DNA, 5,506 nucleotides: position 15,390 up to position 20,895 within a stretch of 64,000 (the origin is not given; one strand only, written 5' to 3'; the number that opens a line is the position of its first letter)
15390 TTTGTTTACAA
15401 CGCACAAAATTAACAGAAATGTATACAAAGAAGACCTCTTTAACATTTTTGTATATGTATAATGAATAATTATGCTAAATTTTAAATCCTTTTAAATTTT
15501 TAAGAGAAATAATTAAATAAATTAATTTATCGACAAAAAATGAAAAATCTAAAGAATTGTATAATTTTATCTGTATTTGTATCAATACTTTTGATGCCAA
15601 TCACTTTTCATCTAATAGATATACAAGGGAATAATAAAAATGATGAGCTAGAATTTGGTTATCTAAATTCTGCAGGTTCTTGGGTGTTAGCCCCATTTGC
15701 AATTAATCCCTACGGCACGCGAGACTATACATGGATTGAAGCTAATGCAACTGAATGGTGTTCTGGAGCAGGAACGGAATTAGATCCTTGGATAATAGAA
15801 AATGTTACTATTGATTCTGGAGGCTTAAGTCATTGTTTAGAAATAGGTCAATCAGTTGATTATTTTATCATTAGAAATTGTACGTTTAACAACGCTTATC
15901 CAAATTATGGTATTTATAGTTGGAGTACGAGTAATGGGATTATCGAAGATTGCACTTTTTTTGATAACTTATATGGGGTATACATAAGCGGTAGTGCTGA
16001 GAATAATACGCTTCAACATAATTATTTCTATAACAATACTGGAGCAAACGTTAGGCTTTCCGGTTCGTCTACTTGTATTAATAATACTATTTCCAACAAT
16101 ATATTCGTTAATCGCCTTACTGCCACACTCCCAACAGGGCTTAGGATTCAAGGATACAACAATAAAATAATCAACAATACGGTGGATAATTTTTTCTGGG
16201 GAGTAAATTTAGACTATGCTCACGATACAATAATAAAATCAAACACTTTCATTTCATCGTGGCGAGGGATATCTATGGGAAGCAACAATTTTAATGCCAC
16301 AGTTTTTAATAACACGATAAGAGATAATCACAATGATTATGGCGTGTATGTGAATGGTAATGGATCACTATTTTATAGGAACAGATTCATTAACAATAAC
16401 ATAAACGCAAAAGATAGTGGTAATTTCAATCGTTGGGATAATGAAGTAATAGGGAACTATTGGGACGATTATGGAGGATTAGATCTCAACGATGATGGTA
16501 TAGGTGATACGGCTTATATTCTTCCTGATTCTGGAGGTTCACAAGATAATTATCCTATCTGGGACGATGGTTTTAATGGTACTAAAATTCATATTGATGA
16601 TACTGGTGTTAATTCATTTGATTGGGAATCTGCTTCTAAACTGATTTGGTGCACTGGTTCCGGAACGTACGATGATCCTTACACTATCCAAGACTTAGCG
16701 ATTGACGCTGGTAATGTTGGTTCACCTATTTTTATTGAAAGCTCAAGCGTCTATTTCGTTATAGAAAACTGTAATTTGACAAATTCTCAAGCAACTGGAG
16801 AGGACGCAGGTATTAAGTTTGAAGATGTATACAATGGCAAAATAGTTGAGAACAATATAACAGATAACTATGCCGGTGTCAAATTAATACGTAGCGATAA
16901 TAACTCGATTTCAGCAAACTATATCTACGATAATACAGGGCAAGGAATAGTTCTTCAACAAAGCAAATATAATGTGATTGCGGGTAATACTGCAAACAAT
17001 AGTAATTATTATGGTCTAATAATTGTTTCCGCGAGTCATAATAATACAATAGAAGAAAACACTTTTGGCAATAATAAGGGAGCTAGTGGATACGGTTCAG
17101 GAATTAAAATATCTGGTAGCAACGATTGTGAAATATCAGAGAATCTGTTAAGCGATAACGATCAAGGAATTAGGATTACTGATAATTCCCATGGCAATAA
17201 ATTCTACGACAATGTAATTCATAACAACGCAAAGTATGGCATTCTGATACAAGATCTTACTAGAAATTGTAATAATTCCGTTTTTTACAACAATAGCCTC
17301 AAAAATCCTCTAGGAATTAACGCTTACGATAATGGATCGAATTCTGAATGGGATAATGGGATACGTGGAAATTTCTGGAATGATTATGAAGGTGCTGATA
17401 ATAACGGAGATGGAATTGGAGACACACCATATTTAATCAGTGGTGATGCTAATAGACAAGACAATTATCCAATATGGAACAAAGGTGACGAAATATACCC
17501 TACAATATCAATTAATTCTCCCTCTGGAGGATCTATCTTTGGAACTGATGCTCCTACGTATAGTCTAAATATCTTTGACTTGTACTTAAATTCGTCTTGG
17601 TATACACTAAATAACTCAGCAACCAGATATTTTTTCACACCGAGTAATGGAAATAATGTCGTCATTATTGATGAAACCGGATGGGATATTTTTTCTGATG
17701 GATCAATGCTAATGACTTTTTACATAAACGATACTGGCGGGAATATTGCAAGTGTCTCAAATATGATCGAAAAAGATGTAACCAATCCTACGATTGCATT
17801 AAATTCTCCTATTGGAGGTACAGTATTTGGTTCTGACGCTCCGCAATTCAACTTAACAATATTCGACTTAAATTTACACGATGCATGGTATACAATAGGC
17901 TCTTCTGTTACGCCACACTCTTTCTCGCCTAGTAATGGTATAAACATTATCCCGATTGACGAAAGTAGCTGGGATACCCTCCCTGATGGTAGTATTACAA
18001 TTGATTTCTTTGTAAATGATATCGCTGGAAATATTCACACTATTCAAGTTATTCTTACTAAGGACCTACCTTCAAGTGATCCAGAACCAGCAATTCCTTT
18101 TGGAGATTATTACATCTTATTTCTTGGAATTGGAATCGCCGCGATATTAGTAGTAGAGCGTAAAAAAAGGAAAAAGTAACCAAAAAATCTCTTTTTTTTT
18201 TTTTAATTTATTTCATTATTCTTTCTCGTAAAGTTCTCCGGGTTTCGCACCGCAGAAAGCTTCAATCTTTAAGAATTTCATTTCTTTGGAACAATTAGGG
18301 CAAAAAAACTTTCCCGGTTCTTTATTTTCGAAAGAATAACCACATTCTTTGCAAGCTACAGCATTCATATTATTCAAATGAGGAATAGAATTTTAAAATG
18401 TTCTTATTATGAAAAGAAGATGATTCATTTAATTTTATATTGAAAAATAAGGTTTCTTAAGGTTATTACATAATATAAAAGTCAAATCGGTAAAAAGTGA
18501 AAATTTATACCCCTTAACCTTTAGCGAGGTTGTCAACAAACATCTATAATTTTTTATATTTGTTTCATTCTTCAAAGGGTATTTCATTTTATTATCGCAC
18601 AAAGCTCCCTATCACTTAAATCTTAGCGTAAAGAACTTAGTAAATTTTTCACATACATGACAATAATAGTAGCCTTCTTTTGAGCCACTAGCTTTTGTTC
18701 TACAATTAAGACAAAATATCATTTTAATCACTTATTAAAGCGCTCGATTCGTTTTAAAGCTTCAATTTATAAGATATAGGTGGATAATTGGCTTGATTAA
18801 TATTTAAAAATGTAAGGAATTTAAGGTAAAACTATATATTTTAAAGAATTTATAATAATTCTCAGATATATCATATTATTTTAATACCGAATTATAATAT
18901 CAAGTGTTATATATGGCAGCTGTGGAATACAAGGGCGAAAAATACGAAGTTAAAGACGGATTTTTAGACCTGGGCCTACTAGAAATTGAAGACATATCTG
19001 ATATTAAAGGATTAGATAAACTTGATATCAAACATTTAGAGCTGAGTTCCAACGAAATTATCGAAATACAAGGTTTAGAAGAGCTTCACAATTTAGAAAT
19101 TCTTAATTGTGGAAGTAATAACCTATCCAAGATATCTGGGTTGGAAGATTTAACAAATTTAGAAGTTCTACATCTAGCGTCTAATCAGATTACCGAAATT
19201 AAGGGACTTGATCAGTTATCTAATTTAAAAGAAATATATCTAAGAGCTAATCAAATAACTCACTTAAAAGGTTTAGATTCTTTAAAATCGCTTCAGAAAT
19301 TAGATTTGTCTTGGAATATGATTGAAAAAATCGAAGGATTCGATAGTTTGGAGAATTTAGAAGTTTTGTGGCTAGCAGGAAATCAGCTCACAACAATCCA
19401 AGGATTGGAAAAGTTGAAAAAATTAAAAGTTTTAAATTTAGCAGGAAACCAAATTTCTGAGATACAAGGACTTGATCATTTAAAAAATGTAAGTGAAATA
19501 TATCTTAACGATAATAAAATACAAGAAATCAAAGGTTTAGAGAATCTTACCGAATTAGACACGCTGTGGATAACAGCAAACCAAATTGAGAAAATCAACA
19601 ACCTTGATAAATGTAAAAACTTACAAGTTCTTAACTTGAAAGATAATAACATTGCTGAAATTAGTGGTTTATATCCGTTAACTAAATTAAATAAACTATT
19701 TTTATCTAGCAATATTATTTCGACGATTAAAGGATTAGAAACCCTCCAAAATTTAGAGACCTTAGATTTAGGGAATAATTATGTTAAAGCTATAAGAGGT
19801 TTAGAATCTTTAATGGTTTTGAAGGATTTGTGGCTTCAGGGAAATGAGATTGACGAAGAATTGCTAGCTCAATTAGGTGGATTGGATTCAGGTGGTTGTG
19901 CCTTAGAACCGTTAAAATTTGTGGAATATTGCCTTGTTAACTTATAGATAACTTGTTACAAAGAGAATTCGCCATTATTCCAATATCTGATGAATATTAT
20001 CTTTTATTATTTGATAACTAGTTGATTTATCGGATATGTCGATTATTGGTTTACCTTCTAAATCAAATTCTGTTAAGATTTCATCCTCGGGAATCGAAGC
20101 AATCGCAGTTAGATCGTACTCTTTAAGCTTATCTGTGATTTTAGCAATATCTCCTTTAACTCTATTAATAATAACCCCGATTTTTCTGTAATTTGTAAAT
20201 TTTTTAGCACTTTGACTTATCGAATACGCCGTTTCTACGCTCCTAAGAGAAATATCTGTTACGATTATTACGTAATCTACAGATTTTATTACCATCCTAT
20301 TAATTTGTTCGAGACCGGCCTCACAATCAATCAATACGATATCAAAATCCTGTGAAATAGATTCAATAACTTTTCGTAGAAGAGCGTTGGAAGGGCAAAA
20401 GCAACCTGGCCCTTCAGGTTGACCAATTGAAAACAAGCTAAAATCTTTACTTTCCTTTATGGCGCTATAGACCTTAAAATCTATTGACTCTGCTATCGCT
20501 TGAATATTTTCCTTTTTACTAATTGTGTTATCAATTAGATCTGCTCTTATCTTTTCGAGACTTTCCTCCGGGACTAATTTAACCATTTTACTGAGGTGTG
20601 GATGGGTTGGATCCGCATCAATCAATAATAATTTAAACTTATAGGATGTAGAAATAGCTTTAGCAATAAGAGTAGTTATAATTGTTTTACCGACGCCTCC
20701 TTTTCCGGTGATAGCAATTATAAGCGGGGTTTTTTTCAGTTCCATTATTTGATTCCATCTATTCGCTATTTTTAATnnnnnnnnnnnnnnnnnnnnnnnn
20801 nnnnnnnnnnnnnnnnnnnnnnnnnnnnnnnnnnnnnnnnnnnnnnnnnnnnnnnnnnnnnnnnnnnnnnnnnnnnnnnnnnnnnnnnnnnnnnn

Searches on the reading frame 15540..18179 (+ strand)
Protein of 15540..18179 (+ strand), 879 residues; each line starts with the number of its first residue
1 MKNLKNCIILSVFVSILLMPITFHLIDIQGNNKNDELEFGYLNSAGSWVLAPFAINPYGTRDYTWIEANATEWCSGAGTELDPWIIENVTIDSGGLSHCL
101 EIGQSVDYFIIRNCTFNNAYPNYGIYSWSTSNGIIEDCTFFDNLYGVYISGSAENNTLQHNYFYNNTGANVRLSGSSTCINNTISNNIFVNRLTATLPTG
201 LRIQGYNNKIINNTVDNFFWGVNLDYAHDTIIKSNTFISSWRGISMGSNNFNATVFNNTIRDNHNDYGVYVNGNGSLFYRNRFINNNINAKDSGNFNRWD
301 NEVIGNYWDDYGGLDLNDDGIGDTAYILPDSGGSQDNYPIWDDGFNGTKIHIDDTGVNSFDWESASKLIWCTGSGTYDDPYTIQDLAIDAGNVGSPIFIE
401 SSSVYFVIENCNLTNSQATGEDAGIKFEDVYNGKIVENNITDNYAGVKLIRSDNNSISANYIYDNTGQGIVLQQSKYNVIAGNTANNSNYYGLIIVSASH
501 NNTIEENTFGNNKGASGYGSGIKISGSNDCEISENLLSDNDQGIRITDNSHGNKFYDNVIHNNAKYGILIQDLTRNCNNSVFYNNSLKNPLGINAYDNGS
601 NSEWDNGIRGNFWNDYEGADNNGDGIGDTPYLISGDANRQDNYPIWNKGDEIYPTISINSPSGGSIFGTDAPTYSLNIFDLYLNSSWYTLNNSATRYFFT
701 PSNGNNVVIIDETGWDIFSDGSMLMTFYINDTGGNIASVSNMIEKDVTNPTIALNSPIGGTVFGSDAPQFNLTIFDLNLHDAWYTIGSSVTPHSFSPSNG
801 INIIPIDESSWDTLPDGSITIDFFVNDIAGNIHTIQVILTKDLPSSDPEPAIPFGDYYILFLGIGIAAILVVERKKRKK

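Call 65: search_protein_families(library=pfam, proteins=[window:15540-18179:+], max_evalue=0.00001)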
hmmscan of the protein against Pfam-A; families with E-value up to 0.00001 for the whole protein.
window:15540-18179:+ (879 aa): 2 families
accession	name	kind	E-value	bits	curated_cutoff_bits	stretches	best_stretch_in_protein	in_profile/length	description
PF13229.12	Beta_helix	-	4e-49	166.7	25.9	4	397-555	3-153/158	Right handed beta helix region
PF05048.19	NosD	-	1.3e-40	139.6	23.6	4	409-513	69-174/212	Periplasmic copper-binding protein (NosD)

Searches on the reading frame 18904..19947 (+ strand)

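Call 15: search_protein_families(library=pfam, proteins=[window:18904-19947:+], max_evalue=0.001)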
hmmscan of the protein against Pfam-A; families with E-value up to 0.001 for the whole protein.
window:18904-19947:+ (347 aa): 9 families
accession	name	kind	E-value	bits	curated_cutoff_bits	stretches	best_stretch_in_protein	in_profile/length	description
PF12799.13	LRR_4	-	3.1e-53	177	27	8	151-192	2-44/44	Leucine Rich repeats (2 copies)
PF13855.12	LRR_8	-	2.7e-29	101.1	27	3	84-140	1-61/61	Leucine rich repeat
PF14580.12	LRR_9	-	2e-18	67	30.5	3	177-267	24-117/175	Leucine-rich repeat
PF23952.1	LRR_EndoS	-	8.3e-15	55.5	27.9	2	42-138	25-116/116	Endo-beta-N-acetylglucosaminidase EndoS LRR domain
PF00560.39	LRR_1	-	1.3e-14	51.6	20.6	0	173-186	1-14/23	Leucine Rich Repeat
PF23598.1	LRR_14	-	1e-12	48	40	2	236-325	68-164/353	Leucine-rich repeat region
PF23211.1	LRR_LRWD1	-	3.9e-09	36.9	28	1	124-184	38-98/190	Leucine-rich repeat and WD repeat-containing protein 1, LRR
PF24048.1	LRR_NXF1-5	-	3.5e-06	27.1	30.5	0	260-317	54-117/142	NXF1/2/3/5 leucine-rich repeat domain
PF13516.12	LRR_6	-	0.00013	22.1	23.4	0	84-97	3-16/24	Leucine Rich repeat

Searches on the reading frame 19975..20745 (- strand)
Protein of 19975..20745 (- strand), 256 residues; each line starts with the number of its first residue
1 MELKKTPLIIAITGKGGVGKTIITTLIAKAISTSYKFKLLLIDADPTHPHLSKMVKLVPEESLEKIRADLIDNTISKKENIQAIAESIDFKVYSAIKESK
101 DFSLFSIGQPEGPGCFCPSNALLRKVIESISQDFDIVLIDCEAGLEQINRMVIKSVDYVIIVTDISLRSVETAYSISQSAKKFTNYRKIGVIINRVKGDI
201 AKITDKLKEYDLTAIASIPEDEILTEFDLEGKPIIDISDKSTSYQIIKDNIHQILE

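Call 15: search_protein_families(library=pfam, proteins=[window:19975-20745:-], max_evalue=0.001)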
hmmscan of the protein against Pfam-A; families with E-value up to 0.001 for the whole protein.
window:19975-20745:- (256 aa): 6 families
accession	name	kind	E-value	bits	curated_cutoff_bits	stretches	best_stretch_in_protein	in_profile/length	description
PF01656.29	CbiA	-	5.7e-16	59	25.4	1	9-234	1-125/125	CobQ/CobB/MinD/ParA nucleotide binding domain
PF13614.12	AAA_31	-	6.1e-16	59.3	27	1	9-184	3-168/177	AAA domain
PF00142.24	Fer4_NifH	-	6.4e-10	39.4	25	1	9-251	2-244/271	4Fe-4S iron sulfur cluster binding proteins, NifH/frxC family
PF10609.15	ParA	-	2.6e-07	30.7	27.1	1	9-62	6-58/246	NUBPL iron-transfer P-loop NTPase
PF02374.21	ArsA_ATPase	-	9e-07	28.8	24.3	1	9-88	3-80/305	Anion-transporting ATPase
PF13500.12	AAA_26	-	0.00015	22.2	27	0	123-225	88-195/198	AAA domain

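Call 41: search_protein_families(library=ncbifam, proteins=[window:19975-20745:-], max_evalue=0.001)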
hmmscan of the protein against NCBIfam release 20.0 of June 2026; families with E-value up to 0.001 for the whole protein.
window:19975-20745:- (256 aa): 23 families
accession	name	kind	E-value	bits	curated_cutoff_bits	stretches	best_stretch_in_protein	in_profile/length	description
TIGR01969.1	minD_arch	subfamily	5.2e-22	78.2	201.75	2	122-249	97-225/251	cell division ATPase MinD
TIGR01968.1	minD_bact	equivalog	2.7e-15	56.4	212.9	1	9-245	4-230/261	septum site-determining protein MinD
NF041546.1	ParA_partition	equivalog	1e-14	54.6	180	2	122-242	65-192/203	ParA family partition ATPase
NF041283.1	PrgP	equivalog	1.1e-10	41.3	400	1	8-170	4-160/297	ParA superfamily DNA segregation protein PrgP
NF033200.1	F430_CfbC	exception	1.3e-09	37.8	402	1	10-254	3-238/260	Ni-sirohydrochlorin a,c-diamide reductive cyclase ATP-dependent reductase subunit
NF047398.1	AAA_KGGVGR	domain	2.6e-09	37.7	90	1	9-169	5-178/190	KGGVGR-motif variant AAA ATPase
TIGR03815.1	CpaE_hom_Actino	equivalog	3.5e-08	33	154.45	1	12-183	117-272/340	septum site-determining protein Ssd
TIGR01287.1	nifH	equivalog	8.3e-08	31.9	394.35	1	10-250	3-240/275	nitrogenase iron protein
TIGR02016.1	BchX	equivalog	8.4e-08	31.8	331.2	1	9-225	2-220/296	chlorophyllide a reductase iron protein subunit X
TIGR01281.1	DPOR_bchL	equivalog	1e-07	31.7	345.15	1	9-253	2-238/268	ferredoxin:protochlorophyllide reductase (ATP-dependent) iron-sulfur ATP-binding protein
NF009701.0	PRK13230.1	subfamily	1.5e-06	27.5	350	1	10-246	4-249/291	nitrogenase reductase-like protein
NF041136.1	MrpORP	equivalog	2.8e-06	26.9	450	1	9-62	8-60/365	iron-sulfur cluster carrier protein MrpORP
TIGR00345.1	GET3_arsA_TRC40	subfamily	3.1e-06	26.9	135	1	12-141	2-133/299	TRC40/GET3/ArsA family transport-energizing ATPase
TIGR03371.1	cellulose_yhjQ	equivalog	6.2e-06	25.9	157.85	0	9-47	3-41/246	cellulose biosynthesis protein BcsQ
TIGR03018.1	pepcterm_TyrKin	hypoth_equivalog_domain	7e-06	25.5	230.65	1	9-65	37-94/207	XrtA-associated tyrosine autokinase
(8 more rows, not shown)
